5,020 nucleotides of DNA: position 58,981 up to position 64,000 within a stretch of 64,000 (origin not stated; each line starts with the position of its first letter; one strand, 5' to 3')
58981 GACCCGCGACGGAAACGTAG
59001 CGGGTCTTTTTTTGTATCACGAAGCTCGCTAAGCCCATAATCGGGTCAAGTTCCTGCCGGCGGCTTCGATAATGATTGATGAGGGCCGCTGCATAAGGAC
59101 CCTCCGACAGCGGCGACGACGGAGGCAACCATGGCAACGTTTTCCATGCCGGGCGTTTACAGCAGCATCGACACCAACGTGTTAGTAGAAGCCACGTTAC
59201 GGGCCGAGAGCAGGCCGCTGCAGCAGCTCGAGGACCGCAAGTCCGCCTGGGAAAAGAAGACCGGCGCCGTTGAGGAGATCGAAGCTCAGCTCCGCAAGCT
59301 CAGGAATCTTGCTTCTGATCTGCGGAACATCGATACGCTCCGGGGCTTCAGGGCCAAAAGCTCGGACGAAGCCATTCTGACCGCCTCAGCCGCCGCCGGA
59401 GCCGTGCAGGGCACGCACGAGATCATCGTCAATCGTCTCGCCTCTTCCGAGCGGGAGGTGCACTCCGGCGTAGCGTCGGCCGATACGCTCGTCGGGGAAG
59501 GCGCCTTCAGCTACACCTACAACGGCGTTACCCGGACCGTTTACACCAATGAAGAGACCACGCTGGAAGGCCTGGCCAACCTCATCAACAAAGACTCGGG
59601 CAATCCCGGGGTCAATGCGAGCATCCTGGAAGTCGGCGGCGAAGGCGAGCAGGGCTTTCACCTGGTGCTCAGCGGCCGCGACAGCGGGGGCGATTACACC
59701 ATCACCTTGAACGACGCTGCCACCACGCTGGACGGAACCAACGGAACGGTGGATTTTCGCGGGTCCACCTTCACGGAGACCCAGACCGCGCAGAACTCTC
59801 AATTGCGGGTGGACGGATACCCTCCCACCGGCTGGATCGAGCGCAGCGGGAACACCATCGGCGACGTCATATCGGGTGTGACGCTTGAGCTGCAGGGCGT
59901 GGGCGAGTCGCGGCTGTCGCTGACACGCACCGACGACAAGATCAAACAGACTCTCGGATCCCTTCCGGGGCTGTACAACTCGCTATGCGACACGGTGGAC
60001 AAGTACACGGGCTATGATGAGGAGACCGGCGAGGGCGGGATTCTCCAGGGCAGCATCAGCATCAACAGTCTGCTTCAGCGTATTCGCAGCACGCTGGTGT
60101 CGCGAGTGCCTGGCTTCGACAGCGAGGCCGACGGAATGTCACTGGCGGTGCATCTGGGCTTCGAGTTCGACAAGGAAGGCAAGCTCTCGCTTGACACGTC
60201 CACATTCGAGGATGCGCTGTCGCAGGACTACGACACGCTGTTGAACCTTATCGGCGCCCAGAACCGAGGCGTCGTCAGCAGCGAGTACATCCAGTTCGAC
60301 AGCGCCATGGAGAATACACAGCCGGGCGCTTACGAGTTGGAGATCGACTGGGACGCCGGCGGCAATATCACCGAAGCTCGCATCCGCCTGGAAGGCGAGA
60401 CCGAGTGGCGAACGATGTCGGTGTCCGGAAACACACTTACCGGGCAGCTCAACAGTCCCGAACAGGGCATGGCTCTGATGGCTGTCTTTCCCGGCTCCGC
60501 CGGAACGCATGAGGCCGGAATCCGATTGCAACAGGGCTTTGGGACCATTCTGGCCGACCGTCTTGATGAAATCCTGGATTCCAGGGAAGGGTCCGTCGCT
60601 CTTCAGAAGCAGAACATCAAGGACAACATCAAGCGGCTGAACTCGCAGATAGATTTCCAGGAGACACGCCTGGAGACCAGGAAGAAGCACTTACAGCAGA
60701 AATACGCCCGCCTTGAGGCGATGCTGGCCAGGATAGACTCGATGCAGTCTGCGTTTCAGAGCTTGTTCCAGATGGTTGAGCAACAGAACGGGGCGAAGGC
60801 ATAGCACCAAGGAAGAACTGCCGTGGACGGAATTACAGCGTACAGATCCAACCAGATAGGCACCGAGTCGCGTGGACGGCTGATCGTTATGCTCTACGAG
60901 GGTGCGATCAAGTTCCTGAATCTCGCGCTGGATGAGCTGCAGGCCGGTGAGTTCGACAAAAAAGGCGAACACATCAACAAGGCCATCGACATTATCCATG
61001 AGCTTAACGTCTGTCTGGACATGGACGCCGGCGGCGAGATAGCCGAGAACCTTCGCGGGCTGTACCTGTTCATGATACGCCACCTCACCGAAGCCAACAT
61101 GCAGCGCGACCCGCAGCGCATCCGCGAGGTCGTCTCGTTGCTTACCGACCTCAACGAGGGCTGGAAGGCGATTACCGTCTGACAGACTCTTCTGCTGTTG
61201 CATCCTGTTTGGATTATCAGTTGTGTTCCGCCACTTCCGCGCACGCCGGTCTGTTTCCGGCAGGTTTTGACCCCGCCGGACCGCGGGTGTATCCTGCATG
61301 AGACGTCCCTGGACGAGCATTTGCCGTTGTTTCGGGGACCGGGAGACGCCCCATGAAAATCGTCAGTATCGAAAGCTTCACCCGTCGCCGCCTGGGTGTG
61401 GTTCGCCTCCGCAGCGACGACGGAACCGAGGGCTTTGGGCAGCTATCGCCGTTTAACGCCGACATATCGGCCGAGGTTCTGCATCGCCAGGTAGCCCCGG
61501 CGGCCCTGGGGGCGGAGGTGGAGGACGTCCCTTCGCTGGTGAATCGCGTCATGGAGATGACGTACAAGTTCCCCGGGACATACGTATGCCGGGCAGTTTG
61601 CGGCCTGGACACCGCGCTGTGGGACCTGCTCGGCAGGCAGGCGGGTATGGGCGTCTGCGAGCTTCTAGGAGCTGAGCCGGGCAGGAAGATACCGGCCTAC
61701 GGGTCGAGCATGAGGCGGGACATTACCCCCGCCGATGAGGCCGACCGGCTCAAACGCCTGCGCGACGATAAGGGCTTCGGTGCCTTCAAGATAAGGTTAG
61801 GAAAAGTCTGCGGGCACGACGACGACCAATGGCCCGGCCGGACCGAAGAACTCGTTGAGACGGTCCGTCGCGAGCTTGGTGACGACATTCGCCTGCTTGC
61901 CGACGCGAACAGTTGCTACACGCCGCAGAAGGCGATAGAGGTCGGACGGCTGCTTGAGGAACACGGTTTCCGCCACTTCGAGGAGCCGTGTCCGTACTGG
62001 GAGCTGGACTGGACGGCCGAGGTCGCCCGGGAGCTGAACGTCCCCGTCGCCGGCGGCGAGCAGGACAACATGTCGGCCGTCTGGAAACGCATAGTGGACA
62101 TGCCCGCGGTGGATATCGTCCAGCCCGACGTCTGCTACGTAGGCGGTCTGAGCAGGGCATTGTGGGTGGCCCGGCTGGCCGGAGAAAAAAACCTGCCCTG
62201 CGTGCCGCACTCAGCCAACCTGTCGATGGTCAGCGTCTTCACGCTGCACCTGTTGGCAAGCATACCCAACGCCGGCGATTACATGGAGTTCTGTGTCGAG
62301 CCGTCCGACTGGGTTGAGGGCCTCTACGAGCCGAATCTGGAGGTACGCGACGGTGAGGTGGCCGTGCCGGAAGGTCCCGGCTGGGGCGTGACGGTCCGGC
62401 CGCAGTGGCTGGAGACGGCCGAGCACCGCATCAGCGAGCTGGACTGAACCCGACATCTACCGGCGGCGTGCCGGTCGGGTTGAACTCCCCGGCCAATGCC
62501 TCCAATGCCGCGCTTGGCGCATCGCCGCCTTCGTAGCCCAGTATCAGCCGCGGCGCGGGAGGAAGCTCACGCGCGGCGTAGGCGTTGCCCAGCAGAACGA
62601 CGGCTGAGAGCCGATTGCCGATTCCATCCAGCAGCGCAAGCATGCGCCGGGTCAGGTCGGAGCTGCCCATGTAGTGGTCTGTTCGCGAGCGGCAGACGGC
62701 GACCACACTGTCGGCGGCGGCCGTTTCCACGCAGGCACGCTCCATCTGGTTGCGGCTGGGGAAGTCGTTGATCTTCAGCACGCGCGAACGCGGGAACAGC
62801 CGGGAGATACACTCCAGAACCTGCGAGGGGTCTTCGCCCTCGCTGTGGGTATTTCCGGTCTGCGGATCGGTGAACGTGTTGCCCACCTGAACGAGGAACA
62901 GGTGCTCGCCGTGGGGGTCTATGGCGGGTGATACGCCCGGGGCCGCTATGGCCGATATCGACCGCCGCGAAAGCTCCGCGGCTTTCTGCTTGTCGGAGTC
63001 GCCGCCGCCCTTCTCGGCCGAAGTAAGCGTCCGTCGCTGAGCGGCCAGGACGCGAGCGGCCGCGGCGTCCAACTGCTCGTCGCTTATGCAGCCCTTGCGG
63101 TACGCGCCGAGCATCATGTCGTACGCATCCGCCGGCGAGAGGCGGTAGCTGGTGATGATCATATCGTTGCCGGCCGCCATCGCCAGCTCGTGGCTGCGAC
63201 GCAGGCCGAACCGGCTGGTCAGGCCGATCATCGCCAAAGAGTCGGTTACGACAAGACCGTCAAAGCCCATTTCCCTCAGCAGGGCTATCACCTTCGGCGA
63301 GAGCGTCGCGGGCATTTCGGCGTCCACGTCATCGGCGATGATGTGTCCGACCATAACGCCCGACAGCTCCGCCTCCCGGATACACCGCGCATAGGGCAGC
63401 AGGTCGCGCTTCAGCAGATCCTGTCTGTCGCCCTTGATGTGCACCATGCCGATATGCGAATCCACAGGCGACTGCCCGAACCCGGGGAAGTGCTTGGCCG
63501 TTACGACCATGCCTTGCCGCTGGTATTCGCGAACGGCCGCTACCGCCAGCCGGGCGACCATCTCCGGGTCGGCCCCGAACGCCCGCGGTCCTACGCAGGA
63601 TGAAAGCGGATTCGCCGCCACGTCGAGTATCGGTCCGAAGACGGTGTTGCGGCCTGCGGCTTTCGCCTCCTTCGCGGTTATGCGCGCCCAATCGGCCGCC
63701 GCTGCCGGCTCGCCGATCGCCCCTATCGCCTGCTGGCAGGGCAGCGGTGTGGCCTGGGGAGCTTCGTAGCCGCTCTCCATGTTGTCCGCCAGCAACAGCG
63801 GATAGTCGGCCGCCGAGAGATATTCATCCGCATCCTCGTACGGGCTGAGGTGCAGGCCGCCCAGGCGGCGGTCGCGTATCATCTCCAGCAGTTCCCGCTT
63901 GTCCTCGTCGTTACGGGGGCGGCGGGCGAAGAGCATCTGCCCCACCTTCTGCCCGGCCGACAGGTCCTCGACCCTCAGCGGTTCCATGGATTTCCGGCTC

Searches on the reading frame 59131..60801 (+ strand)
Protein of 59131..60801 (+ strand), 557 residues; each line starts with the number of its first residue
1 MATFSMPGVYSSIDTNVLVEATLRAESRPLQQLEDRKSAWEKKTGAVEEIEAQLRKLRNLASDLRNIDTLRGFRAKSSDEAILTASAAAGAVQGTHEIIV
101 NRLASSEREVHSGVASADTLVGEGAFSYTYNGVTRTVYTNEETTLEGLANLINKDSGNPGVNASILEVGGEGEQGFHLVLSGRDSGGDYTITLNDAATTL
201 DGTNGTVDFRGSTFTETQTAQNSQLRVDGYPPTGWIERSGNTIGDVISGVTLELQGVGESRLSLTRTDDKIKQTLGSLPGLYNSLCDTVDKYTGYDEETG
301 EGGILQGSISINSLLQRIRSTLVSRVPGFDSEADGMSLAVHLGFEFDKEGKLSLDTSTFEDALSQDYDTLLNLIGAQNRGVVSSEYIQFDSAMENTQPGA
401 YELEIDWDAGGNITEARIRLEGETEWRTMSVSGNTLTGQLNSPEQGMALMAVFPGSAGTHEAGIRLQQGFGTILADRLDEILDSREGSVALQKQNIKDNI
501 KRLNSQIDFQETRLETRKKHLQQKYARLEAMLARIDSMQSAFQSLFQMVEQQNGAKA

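Call 50: search_protein_families(library=pfam, proteins=[window:59131-60801:+], max_evalue=0.0001)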
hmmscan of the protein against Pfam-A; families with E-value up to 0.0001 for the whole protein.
window:59131-60801:+ (557 aa): 2 families
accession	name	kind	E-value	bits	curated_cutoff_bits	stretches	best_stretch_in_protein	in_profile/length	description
PF07195.17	FliD_C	-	2.3e-34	119.3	25.4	1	220-535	1-234/236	Flagellar hook-associated protein 2 C-terminus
PF02465.23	FliD_N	-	1.8e-19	70.6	24.8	1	11-106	1-96/97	Flagellar hook-associated protein 2 N-terminus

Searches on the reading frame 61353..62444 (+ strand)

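Call 50: search_protein_families(library=pfam, proteins=[window:61353-62444:+], max_evalue=0.0001)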
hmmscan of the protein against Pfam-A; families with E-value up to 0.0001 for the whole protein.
window:61353-62444:+ (364 aa): 2 families
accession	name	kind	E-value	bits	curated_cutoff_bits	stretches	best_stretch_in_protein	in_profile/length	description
PF13378.12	MR_MLE_C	-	8.3e-54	183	29.4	1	130-351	3-218/219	Enolase C-terminal domain-like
PF02746.21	MR_MLE_N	-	8.3e-12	45.8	22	1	4-106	18-117/117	Mandelate racemase / muconate lactonizing enzyme, N-terminal domain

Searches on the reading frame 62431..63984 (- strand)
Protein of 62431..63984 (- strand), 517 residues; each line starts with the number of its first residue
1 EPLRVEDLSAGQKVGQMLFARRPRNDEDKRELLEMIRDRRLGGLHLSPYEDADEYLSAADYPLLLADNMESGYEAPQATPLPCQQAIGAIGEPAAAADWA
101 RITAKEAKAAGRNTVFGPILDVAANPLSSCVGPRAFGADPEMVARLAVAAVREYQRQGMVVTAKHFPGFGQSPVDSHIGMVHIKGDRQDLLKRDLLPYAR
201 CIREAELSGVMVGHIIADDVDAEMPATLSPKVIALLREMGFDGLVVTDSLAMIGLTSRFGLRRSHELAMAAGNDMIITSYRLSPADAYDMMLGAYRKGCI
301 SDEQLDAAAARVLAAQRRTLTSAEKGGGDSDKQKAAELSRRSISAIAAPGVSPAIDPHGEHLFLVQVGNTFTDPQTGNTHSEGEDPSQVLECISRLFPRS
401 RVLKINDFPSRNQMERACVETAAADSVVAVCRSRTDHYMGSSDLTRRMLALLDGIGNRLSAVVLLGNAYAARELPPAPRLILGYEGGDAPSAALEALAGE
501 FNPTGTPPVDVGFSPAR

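Call 50: search_protein_families(library=pfam, proteins=[window:62431-63984:-], max_evalue=0.0001)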
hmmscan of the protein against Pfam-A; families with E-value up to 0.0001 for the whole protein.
window:62431-63984:- (517 aa): 1 family
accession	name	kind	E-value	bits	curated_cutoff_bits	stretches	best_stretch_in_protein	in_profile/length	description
PF00933.27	Glyco_hydro_3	-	1.3e-55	189.5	27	1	13-314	5-315/316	Glycosyl hydrolase family 3 N terminal domain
